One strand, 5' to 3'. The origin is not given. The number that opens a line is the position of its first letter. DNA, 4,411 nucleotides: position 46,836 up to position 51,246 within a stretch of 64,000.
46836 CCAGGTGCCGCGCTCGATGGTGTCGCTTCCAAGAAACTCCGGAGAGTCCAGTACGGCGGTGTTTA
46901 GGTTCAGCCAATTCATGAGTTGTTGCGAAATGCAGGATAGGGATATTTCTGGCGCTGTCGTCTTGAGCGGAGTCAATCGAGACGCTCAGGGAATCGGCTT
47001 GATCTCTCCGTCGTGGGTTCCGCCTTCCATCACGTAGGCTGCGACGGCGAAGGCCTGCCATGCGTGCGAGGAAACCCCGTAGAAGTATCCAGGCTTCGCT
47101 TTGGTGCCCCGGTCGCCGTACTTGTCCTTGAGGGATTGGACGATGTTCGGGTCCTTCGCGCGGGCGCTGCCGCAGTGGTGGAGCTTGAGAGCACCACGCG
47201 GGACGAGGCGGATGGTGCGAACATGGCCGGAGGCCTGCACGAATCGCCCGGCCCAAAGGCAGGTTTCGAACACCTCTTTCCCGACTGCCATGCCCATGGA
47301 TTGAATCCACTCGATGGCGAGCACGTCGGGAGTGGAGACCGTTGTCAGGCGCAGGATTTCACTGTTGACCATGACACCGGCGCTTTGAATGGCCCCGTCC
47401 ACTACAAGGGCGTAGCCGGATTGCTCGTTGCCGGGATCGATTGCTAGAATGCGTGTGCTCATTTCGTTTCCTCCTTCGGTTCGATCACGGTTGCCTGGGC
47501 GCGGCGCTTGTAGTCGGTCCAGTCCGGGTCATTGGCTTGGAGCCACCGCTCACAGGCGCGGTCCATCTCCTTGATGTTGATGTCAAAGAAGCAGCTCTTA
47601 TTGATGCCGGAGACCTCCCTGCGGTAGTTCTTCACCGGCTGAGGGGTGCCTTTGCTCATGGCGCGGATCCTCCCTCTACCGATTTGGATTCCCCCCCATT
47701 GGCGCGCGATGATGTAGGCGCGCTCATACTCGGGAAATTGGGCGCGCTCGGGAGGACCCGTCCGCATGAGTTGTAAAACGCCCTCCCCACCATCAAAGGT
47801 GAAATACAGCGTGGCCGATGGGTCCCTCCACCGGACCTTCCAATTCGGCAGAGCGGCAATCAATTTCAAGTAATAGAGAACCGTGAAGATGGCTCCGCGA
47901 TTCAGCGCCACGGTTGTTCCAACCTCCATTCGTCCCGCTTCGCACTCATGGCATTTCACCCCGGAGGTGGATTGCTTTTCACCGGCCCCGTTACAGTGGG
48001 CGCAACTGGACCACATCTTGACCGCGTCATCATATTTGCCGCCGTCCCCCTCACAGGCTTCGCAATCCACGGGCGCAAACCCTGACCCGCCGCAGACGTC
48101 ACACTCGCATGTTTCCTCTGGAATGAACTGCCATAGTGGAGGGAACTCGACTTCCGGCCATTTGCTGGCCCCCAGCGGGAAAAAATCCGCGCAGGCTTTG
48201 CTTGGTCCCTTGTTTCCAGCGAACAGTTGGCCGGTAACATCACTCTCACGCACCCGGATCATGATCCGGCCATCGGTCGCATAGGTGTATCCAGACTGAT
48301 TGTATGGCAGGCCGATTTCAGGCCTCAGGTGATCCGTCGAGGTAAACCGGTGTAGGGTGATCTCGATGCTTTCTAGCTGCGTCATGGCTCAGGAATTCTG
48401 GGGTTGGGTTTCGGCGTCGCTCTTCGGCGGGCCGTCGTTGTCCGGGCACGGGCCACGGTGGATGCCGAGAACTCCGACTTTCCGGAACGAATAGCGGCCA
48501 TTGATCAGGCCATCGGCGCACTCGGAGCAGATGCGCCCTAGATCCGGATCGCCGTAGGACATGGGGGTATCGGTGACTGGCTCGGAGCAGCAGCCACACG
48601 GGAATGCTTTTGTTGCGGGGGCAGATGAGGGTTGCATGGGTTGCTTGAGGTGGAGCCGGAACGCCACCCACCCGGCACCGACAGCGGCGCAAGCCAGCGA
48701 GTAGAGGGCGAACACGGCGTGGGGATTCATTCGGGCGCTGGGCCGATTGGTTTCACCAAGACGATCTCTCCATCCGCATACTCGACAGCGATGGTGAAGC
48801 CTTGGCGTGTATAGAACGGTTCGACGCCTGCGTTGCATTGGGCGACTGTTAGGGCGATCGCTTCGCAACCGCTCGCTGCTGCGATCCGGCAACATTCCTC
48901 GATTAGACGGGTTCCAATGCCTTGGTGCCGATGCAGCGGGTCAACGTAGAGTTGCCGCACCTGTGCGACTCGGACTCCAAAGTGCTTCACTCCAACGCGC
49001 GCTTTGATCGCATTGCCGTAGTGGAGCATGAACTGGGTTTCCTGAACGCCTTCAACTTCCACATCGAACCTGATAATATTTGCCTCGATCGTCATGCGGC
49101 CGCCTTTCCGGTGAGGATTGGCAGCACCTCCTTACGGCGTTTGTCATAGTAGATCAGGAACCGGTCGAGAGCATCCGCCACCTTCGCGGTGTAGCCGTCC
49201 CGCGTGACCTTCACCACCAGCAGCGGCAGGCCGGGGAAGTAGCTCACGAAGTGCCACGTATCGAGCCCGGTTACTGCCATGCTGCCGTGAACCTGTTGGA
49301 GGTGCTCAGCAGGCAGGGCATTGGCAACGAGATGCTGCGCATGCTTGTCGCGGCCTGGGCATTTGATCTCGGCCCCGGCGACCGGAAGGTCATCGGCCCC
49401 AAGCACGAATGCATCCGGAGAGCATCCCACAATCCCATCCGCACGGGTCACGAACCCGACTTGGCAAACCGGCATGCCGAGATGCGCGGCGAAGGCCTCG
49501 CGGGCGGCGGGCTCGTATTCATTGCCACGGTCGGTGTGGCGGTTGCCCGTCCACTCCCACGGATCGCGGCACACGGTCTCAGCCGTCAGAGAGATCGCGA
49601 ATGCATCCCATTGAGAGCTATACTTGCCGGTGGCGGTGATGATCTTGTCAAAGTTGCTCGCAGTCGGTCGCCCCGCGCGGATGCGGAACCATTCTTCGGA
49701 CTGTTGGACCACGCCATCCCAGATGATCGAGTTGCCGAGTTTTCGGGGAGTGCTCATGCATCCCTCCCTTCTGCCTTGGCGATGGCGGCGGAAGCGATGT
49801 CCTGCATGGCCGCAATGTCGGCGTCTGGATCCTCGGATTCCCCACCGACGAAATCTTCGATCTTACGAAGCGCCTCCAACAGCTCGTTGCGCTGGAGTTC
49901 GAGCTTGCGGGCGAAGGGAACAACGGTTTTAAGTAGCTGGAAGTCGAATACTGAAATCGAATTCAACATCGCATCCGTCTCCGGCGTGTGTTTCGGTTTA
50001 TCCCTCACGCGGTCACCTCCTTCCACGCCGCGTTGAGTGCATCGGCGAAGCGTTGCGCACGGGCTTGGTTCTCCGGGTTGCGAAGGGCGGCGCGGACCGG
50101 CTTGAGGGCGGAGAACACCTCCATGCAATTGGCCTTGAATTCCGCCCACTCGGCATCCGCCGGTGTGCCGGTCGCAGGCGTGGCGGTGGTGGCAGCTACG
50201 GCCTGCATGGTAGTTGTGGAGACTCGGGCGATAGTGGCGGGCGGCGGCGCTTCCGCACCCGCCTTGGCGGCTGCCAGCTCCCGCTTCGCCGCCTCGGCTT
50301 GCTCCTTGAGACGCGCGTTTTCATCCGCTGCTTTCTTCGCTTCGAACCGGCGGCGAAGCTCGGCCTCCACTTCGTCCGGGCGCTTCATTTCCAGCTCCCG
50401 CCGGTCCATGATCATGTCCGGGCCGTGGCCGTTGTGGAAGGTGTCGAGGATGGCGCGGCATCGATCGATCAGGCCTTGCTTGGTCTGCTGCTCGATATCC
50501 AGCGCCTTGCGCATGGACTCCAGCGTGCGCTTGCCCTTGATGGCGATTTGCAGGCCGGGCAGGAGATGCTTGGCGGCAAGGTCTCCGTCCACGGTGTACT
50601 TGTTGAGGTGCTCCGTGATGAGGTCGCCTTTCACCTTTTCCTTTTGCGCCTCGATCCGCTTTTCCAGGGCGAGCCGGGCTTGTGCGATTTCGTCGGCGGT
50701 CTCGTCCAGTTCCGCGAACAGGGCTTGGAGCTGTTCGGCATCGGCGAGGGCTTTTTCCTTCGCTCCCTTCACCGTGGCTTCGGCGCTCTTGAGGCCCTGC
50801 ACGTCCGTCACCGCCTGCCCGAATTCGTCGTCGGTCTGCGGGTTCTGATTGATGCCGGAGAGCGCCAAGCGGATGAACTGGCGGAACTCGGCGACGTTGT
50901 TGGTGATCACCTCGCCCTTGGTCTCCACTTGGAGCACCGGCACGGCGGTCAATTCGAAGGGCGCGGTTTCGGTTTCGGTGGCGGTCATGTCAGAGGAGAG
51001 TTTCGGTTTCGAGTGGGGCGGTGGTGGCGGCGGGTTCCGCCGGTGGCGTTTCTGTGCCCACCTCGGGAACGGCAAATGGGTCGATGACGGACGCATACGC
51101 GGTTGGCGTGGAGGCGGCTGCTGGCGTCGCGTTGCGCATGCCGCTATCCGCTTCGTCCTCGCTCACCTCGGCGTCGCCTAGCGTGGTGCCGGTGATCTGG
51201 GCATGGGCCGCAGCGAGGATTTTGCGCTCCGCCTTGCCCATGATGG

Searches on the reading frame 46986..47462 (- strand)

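Call 61: search_protein_families(library=pfam, proteins=[window:46986-47462:-], max_evalue=0.01)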
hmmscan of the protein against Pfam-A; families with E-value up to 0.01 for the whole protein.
window:46986-47462:- (158 aa): 0 families

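Call 62: search_protein_families(library=phrogs, proteins=[window:46986-47462:-], max_evalue=0.01)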
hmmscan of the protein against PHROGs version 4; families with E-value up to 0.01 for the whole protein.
window:46986-47462:- (158 aa): 1 family
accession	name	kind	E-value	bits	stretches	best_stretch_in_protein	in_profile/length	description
phrog_1770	-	DNA, RNA and nucleotide metabolism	9.9e-13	49.4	1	2-141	3-142/158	Holliday junction resolvase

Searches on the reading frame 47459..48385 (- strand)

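Call 61: search_protein_families(library=pfam, proteins=[window:47459-48385:-], max_evalue=0.01)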
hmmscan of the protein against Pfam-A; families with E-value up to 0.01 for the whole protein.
window:47459-48385:- (308 aa): 2 families
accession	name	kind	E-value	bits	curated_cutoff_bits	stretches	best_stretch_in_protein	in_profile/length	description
PF00684.25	DnaJ_CXXCXGXG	-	0.00083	20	32.7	1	95-150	1-63/65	DnaJ central domain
PF23733.2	GRXCR1-2_C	-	0.009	16.4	26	0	95-135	1-39/47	GRXCR1/2, C-terminal domain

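Call 62: search_protein_families(library=phrogs, proteins=[window:47459-48385:-], max_evalue=0.01)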
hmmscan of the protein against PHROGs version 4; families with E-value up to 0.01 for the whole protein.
window:47459-48385:- (308 aa): 3 families
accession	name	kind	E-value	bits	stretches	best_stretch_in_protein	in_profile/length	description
phrog_37414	-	unknown function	4.2e-17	63.5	1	10-208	5-203/204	-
phrog_20807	-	unknown function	9e-06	26.4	1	5-156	4-158/222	-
phrog_127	-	transcription regulation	0.0065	17.1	1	94-140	150-201/253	anti-termination protein Q-like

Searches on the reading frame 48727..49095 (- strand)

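Call 61: search_protein_families(library=pfam, proteins=[window:48727-49095:-], max_evalue=0.01)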
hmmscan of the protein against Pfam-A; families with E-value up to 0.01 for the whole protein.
window:48727-49095:- (122 aa): 5 families
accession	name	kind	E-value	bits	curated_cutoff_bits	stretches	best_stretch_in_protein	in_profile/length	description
PF00583.31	Acetyltransf_1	-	5.6e-15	56.1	20.7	1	22-100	36-116/116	Acetyltransferase (GNAT) family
PF13508.13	Acetyltransf_7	-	7.8e-12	45.8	27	1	35-101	19-83/84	Acetyltransferase (GNAT) domain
PF13673.13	Acetyltransf_10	-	5.8e-09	36.4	23.6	1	20-101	31-108/128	Acetyltransferase (GNAT) domain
PF13880.12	Acetyltransf_13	-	0.00093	19.4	22.8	1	46-79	7-39/69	ESCO1/2 acetyl-transferase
PF08445.16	FR47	-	0.0021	18.5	22.1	1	46-103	24-80/86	FR47-like protein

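Call 62: search_protein_families(library=phrogs, proteins=[window:48727-49095:-], max_evalue=0.01)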
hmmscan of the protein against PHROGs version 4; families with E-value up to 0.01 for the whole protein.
window:48727-49095:- (122 aa): 4 families
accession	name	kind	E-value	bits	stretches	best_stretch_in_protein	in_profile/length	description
phrog_3810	-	other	8.5e-13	49.5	1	40-102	82-144/155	acetyltransferase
phrog_1249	-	other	9.6e-13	49.2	1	38-106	84-152/180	acetyltransferase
phrog_8663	-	unknown function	1.6e-06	28.4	1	26-102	202-277/314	-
phrog_23962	-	unknown function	0.0023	19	1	44-106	77-137/165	-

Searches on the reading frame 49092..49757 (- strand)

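Call 17: search_protein_families(library=phrogs, proteins=[window:49092-49757:-], max_evalue=0.001)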
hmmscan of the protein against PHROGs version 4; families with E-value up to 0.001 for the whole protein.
window:49092-49757:- (221 aa): 2 families
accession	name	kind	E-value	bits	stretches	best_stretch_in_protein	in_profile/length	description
phrog_149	-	DNA, RNA and nucleotide metabolism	1.5e-27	97.4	1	11-209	592-798/1242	exonuclease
phrog_434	-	DNA, RNA and nucleotide metabolism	9.9e-15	55.6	1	18-209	55-241/372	RecE-like recombination exonuclease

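Call 18: search_protein_families(library=pfam, proteins=[window:49092-49757:-], max_evalue=0.01)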
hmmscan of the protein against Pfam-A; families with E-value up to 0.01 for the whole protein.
window:49092-49757:- (221 aa): 1 family
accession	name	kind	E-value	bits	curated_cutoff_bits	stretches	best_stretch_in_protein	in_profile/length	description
PF09588.16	YqaJ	-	5.5e-21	75.9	22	1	22-165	1-149/150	YqaJ-like viral recombinase domain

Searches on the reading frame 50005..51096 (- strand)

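Call 17: search_protein_families(library=phrogs, proteins=[window:50005-51096:-], max_evalue=0.001)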
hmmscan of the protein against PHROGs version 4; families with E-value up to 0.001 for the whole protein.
window:50005-51096:- (363 aa): 1 family
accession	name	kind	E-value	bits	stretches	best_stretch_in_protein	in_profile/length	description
phrog_7655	-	DNA, RNA and nucleotide metabolism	1.1e-26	94.8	1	49-335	202-489/551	RecE-like recombination exonuclease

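Call 18: search_protein_families(library=pfam, proteins=[window:50005-51096:-], max_evalue=0.01)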
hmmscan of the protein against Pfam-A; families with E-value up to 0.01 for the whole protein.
window:50005-51096:- (363 aa): 0 families
